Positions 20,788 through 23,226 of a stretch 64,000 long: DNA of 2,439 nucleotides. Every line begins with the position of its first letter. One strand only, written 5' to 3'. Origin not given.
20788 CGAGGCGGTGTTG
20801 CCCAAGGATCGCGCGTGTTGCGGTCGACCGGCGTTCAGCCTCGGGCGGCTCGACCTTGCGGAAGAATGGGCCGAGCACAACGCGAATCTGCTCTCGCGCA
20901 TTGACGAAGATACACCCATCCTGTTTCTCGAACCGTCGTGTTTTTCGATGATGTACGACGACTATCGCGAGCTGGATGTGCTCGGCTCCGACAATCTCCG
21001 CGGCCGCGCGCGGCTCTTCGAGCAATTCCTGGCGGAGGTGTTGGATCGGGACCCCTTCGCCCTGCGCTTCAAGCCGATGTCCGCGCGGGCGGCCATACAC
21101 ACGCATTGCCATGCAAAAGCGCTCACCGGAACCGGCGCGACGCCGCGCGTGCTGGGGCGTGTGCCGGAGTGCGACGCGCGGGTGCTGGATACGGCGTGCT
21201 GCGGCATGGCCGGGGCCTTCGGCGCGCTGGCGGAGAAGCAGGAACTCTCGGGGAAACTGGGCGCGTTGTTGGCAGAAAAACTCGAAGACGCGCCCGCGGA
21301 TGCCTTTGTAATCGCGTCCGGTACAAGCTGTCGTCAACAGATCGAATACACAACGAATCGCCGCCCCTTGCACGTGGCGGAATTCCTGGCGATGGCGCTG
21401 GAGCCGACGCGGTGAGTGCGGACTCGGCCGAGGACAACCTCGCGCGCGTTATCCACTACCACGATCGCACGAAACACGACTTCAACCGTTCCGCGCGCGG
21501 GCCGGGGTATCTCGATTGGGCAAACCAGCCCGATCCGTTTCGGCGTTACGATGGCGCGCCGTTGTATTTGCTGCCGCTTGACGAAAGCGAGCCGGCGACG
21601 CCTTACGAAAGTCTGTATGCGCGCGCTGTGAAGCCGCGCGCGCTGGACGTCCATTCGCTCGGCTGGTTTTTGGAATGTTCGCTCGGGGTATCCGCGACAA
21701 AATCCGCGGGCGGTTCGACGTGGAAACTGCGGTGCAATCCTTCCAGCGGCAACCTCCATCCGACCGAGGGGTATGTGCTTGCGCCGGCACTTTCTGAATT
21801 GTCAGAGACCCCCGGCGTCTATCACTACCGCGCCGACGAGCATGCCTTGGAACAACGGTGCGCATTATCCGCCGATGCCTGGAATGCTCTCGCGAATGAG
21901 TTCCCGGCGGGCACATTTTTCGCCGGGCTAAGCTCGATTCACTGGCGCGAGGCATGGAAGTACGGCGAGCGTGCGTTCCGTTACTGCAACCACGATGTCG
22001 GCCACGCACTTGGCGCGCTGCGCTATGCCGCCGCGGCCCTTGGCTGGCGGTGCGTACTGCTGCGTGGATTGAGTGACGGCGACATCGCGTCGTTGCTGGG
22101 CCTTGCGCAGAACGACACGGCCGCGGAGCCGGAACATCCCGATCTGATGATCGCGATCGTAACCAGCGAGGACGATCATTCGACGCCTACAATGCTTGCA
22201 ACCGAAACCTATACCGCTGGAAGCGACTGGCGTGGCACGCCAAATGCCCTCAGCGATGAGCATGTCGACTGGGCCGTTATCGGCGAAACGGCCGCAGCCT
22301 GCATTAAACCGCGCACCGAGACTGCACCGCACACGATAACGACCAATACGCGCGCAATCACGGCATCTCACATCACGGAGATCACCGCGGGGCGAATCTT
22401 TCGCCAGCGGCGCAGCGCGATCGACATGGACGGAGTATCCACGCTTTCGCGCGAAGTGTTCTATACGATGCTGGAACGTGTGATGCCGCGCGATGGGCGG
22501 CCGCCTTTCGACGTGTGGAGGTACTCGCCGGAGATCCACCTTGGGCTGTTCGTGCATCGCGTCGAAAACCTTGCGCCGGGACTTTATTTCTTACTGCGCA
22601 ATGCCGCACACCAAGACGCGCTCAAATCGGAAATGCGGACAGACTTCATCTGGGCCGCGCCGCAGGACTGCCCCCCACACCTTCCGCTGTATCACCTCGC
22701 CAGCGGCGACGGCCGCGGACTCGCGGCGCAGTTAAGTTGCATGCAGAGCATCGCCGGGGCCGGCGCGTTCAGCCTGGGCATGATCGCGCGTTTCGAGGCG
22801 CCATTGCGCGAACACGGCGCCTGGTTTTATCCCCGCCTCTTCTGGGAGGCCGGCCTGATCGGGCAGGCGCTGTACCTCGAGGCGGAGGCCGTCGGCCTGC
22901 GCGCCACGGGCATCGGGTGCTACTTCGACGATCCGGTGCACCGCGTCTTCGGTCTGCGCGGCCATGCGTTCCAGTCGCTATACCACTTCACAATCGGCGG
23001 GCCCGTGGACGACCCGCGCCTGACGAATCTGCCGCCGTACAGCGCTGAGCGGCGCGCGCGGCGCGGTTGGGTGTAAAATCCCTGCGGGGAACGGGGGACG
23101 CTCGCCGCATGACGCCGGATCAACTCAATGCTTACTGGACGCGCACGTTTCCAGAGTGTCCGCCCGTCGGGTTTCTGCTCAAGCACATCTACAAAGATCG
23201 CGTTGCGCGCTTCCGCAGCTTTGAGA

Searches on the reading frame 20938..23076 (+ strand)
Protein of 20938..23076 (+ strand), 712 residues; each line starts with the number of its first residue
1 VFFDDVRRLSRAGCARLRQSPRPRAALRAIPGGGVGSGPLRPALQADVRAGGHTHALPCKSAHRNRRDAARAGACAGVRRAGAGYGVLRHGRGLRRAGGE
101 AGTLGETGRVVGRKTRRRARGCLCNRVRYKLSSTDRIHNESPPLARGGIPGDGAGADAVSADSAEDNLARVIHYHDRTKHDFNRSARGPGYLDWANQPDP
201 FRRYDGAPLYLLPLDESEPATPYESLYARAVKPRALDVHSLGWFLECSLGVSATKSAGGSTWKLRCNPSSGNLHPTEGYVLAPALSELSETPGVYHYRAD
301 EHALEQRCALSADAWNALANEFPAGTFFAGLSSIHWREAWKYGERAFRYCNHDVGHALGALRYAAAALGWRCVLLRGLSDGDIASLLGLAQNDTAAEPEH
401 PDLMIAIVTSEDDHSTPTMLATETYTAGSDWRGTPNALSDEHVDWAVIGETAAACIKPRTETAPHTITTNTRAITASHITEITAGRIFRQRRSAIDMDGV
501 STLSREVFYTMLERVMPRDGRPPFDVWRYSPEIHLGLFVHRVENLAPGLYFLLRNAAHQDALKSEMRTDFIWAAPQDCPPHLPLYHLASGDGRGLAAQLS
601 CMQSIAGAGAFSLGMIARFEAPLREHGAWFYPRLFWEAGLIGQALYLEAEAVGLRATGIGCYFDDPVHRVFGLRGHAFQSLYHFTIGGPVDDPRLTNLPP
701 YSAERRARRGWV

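Call 56: search_protein_families(library=pfam, proteins=[window:20938-23076:+], max_evalue=0.0001)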
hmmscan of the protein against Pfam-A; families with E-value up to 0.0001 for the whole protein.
window:20938-23076:+ (712 aa): 1 family
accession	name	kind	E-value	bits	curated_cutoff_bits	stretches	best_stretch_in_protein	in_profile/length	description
PF00881.29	Nitroreductase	-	1.2e-11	45.6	23.5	1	268-391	31-156/167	Nitroreductase family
